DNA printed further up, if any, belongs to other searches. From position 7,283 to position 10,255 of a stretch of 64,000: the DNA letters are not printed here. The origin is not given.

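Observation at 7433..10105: Bacterial Hel308/Ski2-like helicase fused to an OmpR/PhoB-type winged-helix DNA-binding domain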

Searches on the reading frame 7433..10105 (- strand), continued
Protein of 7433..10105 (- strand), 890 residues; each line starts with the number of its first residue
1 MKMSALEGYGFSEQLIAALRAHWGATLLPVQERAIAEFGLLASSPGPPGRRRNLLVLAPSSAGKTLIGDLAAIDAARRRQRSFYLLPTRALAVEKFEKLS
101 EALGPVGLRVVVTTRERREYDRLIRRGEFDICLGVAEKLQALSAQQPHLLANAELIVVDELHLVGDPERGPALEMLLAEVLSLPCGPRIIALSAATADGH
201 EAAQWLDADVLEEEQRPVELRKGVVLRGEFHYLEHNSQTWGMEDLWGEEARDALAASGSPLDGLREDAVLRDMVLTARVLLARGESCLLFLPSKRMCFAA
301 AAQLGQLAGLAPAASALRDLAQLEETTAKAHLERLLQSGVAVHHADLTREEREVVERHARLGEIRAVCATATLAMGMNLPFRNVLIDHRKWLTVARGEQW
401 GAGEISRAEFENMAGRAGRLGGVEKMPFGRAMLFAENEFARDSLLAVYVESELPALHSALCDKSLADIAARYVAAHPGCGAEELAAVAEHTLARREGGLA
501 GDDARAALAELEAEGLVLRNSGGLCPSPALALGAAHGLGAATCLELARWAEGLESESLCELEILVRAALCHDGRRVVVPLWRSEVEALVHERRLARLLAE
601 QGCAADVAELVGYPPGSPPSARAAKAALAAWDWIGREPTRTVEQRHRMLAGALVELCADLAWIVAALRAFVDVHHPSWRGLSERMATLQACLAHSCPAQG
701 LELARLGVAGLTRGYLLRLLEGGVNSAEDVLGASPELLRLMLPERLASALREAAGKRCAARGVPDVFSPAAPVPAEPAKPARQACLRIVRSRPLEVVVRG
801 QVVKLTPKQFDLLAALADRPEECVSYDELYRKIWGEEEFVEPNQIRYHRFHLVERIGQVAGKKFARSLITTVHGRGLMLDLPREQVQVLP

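Call 10: find_homologous_proteins(query=window:7433-10105:-, max_evalue=1e-10)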
Query window:7433-10105:- (890 aa): 308 proteins with E <= 1e-10 among 8000 candidates; the best 120 are listed.
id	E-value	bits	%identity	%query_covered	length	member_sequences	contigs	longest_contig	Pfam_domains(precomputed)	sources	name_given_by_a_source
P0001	0.0e+0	1940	100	100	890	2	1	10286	PF00270.36,PF00486.35,PF00271.38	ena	-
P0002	1.1e-144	502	35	99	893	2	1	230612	PF00270.36,PF00486.35,PF00271.38,PF21280.3,PF22527.3,PF04851.22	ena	-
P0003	4.7e-143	496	35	99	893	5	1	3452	PF00270.36,PF00486.35,PF00271.38,PF21280.3,PF04851.22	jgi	jgi:ATP-dependent DNA helicase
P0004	1.1e-125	439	38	100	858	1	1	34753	PF00270.36,PF00486.35,PF00271.38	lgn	-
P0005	1.1e-124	436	37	100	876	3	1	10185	PF00270.36,PF00486.35,PF00271.38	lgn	-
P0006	1.2e-124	436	37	100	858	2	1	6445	PF00270.36,PF00486.35,PF00271.38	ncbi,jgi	-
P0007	2.4e-123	431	35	99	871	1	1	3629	PF00270.36,PF00486.35,PF00271.38,PF21280.3,PF22527.3,PF04851.22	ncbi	-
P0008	8.8e-123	429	38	97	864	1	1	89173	PF00270.36,PF14520.13,PF00486.35,PF00271.38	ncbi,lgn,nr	ncbi:MAG: DEAD/DEAH box helicase [Armatimonadota bacterium]|nr:DEAD/DEAH box helicase [Armatimonadot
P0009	3.4e-121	424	33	100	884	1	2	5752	PF00270.36,PF00486.35,PF00271.38,PF21280.3,PF04851.22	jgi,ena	-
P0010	5.5e-121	423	34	99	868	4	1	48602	PF00270.36,PF00486.35,PF00271.38,PF21280.3,PF04851.22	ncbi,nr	ncbi:MAG: DEAD/DEAH box helicase [Candidatus Hydrogenedentes bacterium]|nr:DEAD/DEAH box helicase [C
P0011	7.5e-121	423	37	100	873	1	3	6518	PF00270.36,PF14520.13,PF00486.35,PF00271.38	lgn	-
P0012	2.0e-120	422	37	100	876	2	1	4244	PF00270.36,PF00486.35,PF00271.38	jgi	jgi:helicase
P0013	3.5e-120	421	36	100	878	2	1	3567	PF00270.36,PF00486.35,PF00271.38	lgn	-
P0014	3.6e-120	421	35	100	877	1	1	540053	PF00270.36,PF00486.35,PF00271.38,PF21280.3,PF04851.22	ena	-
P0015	1.3e-119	419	37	100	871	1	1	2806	PF00270.36,PF00486.35,PF00271.38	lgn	-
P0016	1.7e-119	418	37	100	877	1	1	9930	PF00270.36,PF00486.35,PF00271.38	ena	-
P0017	2.0e-119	418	38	84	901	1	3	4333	PF00270.36,PF00271.38,PF21280.3,PF04851.22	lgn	-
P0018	3.8e-119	417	36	100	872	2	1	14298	PF00270.36,PF00486.35,PF00271.38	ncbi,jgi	-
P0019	4.6e-119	417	34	100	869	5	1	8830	PF00270.36,PF00486.35,PF00271.38,PF21280.3,PF22527.3,PF04851.22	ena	-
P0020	4.6e-119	417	32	100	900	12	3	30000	PF00270.36,PF14520.13,PF21999.3,PF00486.35,PF00271.38,PF21280.3,PF04851.22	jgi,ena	-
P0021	5.3e-119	417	37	83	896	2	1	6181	PF00270.36,PF00271.38,PF21280.3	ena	-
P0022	6.5e-119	417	33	98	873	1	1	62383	PF00270.36,PF00486.35,PF00271.38,PF21280.3,PF04851.22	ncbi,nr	ncbi:MAG: DEAD/DEAH box helicase, partial [Myxococcales bacterium]|nr:DEAD/DEAH box helicase [Myxoco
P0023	1.0e-118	416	37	100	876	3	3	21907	PF00270.36,PF00486.35,PF00271.38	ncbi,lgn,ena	-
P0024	2.1e-118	415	35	99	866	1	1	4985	PF00270.36,PF00486.35,PF00271.38,PF21280.3,PF04851.22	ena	-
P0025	2.1e-118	415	36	100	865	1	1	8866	PF00270.36,PF00486.35,PF00271.38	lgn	-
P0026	2.9e-118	414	35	100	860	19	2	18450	PF00270.36,PF00486.35,PF00271.38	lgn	-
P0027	3.2e-118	414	32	100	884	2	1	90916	PF00270.36,PF00486.35,PF00271.38,PF21280.3,PF04851.22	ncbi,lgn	-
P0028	9.7e-118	413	34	100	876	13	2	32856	PF00270.36,PF00486.35,PF00271.38,PF21280.3,PF04851.22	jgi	jgi:helicase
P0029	1.8e-117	412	34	100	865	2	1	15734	PF00270.36,PF00486.35,PF00271.38,PF21280.3,PF04851.22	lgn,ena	-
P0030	2.4e-117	411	33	100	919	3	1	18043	PF00270.36,PF00486.35,PF00271.38,PF21280.3,PF04851.22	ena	-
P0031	2.6e-117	411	36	97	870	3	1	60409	PF00270.36,PF00486.35,PF00271.38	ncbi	ncbi:MAG: DEAD/DEAH box helicase [Armatimonadota bacterium]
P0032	3.4e-117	411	38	100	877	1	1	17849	PF00270.36,PF00486.35,PF00271.38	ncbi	-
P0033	4.8e-117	410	36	100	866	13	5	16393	PF00270.36,PF00486.35,PF00271.38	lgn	-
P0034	4.5e-116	407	34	100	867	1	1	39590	PF00270.36,PF00486.35,PF00271.38,PF21280.3,PF04851.22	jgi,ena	-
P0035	4.5e-116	407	37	94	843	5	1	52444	PF00270.36,PF14520.13,PF00486.35,PF00271.38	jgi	-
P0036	8.0e-116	406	34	100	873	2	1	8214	PF00270.36,PF14520.13,PF00486.35,PF00271.38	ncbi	-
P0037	8.6e-116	406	37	100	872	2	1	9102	PF00270.36,PF00486.35,PF00271.38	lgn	-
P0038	9.2e-116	406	34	99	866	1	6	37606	PF00270.36,PF00486.35,PF00271.38,PF21280.3,PF04851.22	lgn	-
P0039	1.2e-115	406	34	99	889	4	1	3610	PF00270.36,PF00271.38,PF21280.3,PF22527.3,PF04851.22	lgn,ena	-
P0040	2.4e-115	405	34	100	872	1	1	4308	PF00270.36,PF00486.35,PF00271.38,PF21280.3,PF22527.3,PF04851.22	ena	-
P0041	3.9e-115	404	34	100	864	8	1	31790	PF00270.36,PF00271.38,PF21280.3,PF04851.22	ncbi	-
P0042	5.2e-115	404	34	100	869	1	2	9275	PF00270.36,PF00486.35,PF00271.38,PF21280.3,PF22527.3,PF04851.22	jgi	jgi:helicase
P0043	2.1e-114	402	34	100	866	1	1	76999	PF00270.36,PF00486.35,PF00271.38,PF21280.3,PF04851.22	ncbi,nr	ncbi:MAG: DEAD/DEAH box helicase [Candidatus Hydrogenedentes bacterium]|nr:DEAD/DEAH box helicase [C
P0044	2.4e-114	401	35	100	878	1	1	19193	PF00270.36,PF00486.35,PF00271.38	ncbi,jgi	-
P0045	2.8e-114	401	39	97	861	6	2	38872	PF00270.36,PF00486.35,PF00271.38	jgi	-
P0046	4.8e-114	400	37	100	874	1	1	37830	PF00270.36,PF00486.35,PF00271.38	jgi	-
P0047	5.3e-114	400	35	100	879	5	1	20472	PF00270.36,PF00486.35,PF00271.38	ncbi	ncbi:MAG: DEAD/DEAH box helicase [Armatimonadota bacterium]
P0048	6.3e-114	400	34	100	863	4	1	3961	PF00270.36,PF00486.35,PF00271.38,PF21280.3,PF04851.22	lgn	-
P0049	1.4e-113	399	35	93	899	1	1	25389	PF00270.36,PF00271.38,PF21280.3,PF04851.22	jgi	jgi:ATP-dependent DNA helicase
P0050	2.1e-113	398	33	100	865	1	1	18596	PF00270.36,PF00486.35,PF00271.38,PF21280.3,PF04851.22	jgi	-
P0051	4.9e-113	397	36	84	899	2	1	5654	PF00270.36,PF00271.38,PF21280.3,PF04851.22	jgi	-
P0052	5.2e-113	397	34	100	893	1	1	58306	PF00270.36,PF00271.38,PF21280.3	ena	-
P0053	6.5e-113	397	32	100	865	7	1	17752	PF00270.36,PF00486.35,PF00271.38,PF21280.3,PF04851.22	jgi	-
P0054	6.5e-113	397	34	100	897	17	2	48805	PF00270.36,PF00271.38,PF21280.3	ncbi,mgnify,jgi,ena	mgnify:CR=1 FL=1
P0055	1.3e-112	396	32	100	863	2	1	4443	PF00270.36,PF00486.35,PF00271.38,PF21280.3,PF04851.22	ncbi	-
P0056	1.4e-112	396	35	86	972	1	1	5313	PF00270.36,PF13604.13,PF00486.35,PF00271.38,PF22527.3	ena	-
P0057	2.5e-112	395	34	91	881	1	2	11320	PF00270.36,PF00271.38,PF21280.3,PF22527.3,PF04851.22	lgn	-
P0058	2.9e-112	395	36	100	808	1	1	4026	PF00270.36,PF00486.35,PF00271.38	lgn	-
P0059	9.8e-112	393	36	86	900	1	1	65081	PF00270.36,PF00271.38,PF21280.3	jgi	jgi:ATP-dependent DNA helicase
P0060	1.1e-111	393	33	98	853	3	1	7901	PF00270.36,PF00486.35,PF00271.38,PF21280.3,PF04851.22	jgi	jgi:helicase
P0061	1.5e-111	392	34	100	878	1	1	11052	PF00270.36,PF00486.35,PF00271.38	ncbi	-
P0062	2.8e-111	391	36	81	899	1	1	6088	PF00270.36,PF00271.38,PF21280.3,PF22527.3,PF04851.22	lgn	-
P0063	4.2e-111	391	34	99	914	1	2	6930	PF00270.36,PF00271.38,PF21280.3,PF22527.3,PF04851.22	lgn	-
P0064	5.1e-111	390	37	84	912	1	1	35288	PF00270.36,PF00271.38,PF21280.3,PF22527.3,PF04851.22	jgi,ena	-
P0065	8.3e-111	390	34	84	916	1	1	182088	PF00270.36,PF00271.38,PF21280.3,PF22527.3,PF04851.22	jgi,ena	-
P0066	1.3e-110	389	35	97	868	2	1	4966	PF00270.36,PF00486.35,PF00271.38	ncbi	ncbi:MAG: DEAD/DEAH box helicase, partial [Armatimonadota bacterium]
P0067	1.8e-110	389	35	100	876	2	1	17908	PF00270.36,PF00486.35,PF00271.38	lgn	-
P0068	2.2e-110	388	35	100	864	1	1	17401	PF00270.36,PF00486.35,PF00271.38,PF21280.3,PF04851.22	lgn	-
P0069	2.7e-110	388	36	100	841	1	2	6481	PF00270.36,PF00486.35,PF00271.38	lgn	-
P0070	4.0e-110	387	34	100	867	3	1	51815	PF00270.36,PF00486.35,PF00271.38,PF21280.3,PF04851.22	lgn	-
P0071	1.7e-109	385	33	100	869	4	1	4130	PF00270.36,PF00486.35,PF00271.38,PF21280.3,PF22527.3,PF04851.22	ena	-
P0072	2.4e-109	385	36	83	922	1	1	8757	PF00270.36,PF00271.38,PF21280.3,PF04851.22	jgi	jgi:helicase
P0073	6.3e-109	384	31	100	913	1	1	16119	PF00270.36,PF00486.35,PF00271.38,PF21280.3,PF04851.22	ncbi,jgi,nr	ncbi:MAG: DEAD/DEAH box helicase [Desulfobacteraceae bacterium]|nr:MAG: DEAD/DEAH box helicase [Desu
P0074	6.9e-109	383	33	100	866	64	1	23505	PF00270.36,PF00486.35,PF00271.38,PF21280.3,PF04851.22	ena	-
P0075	9.1e-109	383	37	83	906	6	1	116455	PF00270.36,PF00271.38,PF21280.3,PF04851.22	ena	-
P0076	1.5e-108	382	34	91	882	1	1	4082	PF00270.36,PF00271.38,PF21280.3,PF22527.3,PF04851.22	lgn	-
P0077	1.0e-107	379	35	100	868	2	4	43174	PF00270.36,PF13245.13,PF00486.35,PF00271.38,PF22527.3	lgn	-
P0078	1.1e-107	379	32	100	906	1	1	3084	PF00270.36,PF00486.35,PF00271.38,PF21280.3,PF04851.22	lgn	-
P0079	1.2e-107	379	36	87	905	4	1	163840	PF00270.36,PF00271.38,PF21280.3,PF04851.22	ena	-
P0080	2.3e-107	378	36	88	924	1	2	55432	PF00270.36,PF00271.38,PF21280.3,PF04851.22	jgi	jgi:helicase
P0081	4.8e-107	377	37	84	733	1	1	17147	PF00270.36,PF00271.38,PF21280.3,PF22527.3,PF04851.22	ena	-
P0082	4.9e-107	377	37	84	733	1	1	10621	PF00270.36,PF00271.38,PF21280.3,PF22527.3,PF04851.22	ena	-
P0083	6.2e-107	377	37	83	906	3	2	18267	PF00270.36,PF00271.38,PF21280.3,PF04851.22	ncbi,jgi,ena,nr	ncbi:MAG TPA: DEAD/DEAH box helicase [Fimbriimonadaceae bacterium]|nr:DEAD/DEAH box helicase [Fimbri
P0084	6.3e-107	377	34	100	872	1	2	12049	PF00270.36,PF00486.35,PF00271.38,PF21280.3,PF22527.3,PF04851.22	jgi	jgi:helicase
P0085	1.2e-106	376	32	92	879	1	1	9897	PF00270.36,PF20470.5,PF00271.38,PF21280.3,PF04851.22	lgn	-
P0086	1.8e-106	375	34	100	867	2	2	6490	PF00270.36,PF00486.35,PF00271.38,PF21280.3,PF04851.22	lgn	-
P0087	3.8e-106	374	36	88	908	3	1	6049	PF00270.36,PF00271.38,PF21280.3,PF04851.22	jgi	jgi:helicase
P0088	4.6e-106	374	41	52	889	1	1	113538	PF00270.36,PF00486.35,PF00271.38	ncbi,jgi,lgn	ncbi:MAG TPA: DEAD/DEAH box helicase [Armatimonadota bacterium]|jgi:helicase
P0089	6.2e-106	374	34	84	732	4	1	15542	PF00270.36,PF00271.38,PF21280.3,PF22527.3,PF04851.22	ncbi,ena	-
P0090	7.4e-106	373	37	83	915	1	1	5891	PF00270.36,PF00271.38,PF21280.3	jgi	jgi:helicase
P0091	8.3e-106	373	36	88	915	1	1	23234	PF00270.36,PF00271.38,PF21280.3,PF04851.22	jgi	jgi:helicase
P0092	1.0e-105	373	35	83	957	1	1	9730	PF00270.36,PF00271.38,PF21280.3,PF22527.3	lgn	-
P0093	2.0e-105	372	33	95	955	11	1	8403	PF00270.36,PF00271.38,PF21280.3,PF22527.3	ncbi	-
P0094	2.2e-105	372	36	100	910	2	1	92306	PF00270.36,PF00486.35,PF00271.38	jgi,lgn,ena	-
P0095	2.5e-105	372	35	84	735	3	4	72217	PF00270.36,PF00271.38,PF21280.3,PF22527.3,PF04851.22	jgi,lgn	jgi:helicase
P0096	3.7e-105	371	35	83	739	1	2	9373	PF00270.36,PF00271.38,PF21280.3,PF22527.3,PF04851.22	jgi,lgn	jgi:helicase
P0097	4.0e-105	371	36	85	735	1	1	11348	PF00270.36,PF00271.38,PF21280.3,PF22527.3,PF04851.22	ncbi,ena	-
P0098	4.1e-105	371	36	85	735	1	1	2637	PF00270.36,PF00271.38,PF21280.3,PF22527.3,PF04851.22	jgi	-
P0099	4.2e-105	371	36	85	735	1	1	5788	PF00270.36,PF00271.38,PF21280.3,PF22527.3,PF04851.22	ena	-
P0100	7.5e-105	370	35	84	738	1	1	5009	PF00270.36,PF00271.38,PF21280.3,PF22527.3,PF04851.22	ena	-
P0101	7.9e-105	370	33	92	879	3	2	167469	PF00270.36,PF00271.38,PF21280.3,PF22527.3,PF04851.22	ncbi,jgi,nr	ncbi:MAG: DEAD/DEAH box helicase [Deltaproteobacteria bacterium]|nr:DEAD/DEAH box helicase [Deltapro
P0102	8.2e-105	370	36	84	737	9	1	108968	PF00270.36,PF00271.38,PF21280.3,PF22527.3,PF04851.22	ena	-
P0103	8.8e-105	370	34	84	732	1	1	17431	PF00270.36,PF00271.38,PF21280.3,PF22527.3,PF04851.22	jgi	jgi:helicase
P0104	1.3e-104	369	35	84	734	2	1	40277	PF00270.36,PF00271.38,PF21280.3,PF22527.3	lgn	-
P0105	3.9e-104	368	36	83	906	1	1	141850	PF00270.36,PF00271.38,PF21280.3,PF04851.22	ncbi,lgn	-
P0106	5.0e-104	367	36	83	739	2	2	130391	PF00270.36,PF00271.38,PF21280.3,PF22527.3,PF04851.22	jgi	jgi:helicase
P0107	9.4e-104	366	34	84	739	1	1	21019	PF00270.36,PF00271.38,PF21280.3,PF22527.3,PF04851.22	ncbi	-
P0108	9.8e-104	366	34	100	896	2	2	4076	PF00270.36,PF00486.35,PF00271.38,PF21280.3,PF04851.22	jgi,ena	-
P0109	1.8e-103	365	32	100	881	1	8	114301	PF00270.36,PF00486.35,PF00271.38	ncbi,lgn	-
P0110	4.6e-103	364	36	80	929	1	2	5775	PF00270.36,PF00271.38,PF21280.3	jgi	jgi:helicase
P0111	5.7e-103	364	35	84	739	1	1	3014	PF00270.36,PF14520.13,PF00271.38,PF21280.3,PF22527.3,PF04851.22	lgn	-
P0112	1.4e-102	363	34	100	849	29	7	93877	PF00270.36,PF00486.35,PF00271.38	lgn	-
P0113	5.8e-102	360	36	83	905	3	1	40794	PF00270.36,PF00271.38,PF21280.3,PF04851.22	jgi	jgi:helicase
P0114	9.4e-102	360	36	83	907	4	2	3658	PF00270.36,PF00271.38,PF21280.3,PF04851.22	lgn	-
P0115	1.5e-101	359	36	84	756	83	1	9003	PF00270.36,PF00271.38,PF21280.3,PF22527.3,PF04851.22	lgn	-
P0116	1.7e-101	359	37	75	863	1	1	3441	PF00270.36,PF00486.35,PF00271.38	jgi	jgi:helicase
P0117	2.1e-101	359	36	84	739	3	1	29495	PF00270.36,PF00271.38,PF21280.3,PF22527.3,PF04851.22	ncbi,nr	ncbi:MAG: DEAD/DEAH box helicase [Candidatus Binatia bacterium]|nr:DEAD/DEAH box helicase [Candidatu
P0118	2.5e-101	358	34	98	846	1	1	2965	PF00270.36,PF00486.35,PF00271.38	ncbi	ncbi:MAG: DEAD/DEAH box helicase, partial [Armatimonadota bacterium]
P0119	4.6e-101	358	35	85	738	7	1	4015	PF00270.36,PF00271.38,PF21280.3,PF22527.3,PF04851.22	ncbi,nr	ncbi:MAG TPA: DEAD/DEAH box helicase [Candidatus Binatia bacterium]|nr:DEAD/DEAH box helicase [Candi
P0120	4.9e-101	357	35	84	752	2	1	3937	PF00270.36,PF00271.38,PF21280.3,PF22527.3,PF04851.22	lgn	-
